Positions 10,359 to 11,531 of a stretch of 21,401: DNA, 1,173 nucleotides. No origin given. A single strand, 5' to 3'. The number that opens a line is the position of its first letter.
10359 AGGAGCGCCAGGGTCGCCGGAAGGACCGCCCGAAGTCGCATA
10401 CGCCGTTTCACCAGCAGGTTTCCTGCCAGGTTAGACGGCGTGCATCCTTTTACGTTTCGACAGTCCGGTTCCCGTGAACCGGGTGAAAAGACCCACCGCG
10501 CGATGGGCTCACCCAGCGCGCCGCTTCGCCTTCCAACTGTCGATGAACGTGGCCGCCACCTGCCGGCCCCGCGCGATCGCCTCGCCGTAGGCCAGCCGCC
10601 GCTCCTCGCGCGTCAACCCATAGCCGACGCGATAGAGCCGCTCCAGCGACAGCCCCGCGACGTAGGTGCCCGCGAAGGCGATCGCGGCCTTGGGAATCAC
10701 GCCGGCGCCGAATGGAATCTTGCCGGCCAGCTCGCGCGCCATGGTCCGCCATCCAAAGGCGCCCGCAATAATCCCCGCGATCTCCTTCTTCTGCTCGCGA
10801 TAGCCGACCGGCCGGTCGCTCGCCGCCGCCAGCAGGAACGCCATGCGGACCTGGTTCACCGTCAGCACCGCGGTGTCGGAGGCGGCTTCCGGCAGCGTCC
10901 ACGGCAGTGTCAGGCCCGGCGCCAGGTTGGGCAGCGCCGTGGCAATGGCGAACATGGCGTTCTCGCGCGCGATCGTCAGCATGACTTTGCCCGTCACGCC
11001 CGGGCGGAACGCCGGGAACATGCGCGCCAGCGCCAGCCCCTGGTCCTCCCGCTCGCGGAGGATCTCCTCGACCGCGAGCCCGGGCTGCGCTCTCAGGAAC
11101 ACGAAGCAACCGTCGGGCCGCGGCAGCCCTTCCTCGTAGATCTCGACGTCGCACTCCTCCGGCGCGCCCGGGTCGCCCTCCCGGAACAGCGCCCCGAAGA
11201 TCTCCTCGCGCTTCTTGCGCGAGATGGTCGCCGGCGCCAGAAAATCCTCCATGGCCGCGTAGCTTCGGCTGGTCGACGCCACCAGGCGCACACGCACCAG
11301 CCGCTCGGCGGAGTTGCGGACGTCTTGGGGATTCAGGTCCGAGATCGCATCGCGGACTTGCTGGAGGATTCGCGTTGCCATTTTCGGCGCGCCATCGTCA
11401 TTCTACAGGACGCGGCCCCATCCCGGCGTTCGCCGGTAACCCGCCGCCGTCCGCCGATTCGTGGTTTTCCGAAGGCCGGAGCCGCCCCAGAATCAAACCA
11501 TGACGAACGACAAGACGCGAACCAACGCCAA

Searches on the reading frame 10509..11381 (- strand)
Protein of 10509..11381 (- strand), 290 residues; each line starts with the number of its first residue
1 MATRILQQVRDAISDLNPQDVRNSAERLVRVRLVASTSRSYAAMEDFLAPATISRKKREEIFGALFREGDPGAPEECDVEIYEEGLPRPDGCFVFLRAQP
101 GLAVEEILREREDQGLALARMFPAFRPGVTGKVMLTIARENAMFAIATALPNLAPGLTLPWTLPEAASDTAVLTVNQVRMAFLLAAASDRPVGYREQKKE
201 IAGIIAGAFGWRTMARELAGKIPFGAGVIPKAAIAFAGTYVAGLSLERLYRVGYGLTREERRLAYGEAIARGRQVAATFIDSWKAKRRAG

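Call 3: search_protein_families(library=pfam, proteins=[window:10509-11381:-], max_evalue=1)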
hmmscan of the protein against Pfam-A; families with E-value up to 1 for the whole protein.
window:10509-11381:- (290 aa): 0 families

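Call 4: search_protein_families(library=ncbifam, proteins=[window:10509-11381:-], max_evalue=1)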
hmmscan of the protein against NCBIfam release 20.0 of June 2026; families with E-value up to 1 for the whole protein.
window:10509-11381:- (290 aa): 0 families

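Call 14: list_cluster_members(proteins=[P0001, window:10509-11381:-, window:6553-9432:-])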
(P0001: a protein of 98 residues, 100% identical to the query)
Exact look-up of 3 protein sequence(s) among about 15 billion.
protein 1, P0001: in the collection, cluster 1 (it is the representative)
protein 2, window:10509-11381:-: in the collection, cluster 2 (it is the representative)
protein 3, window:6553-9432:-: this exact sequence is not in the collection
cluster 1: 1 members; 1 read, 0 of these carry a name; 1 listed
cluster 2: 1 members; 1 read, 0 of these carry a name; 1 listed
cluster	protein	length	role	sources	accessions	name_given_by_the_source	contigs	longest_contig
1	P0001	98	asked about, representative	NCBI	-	-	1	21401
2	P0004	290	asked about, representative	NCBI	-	-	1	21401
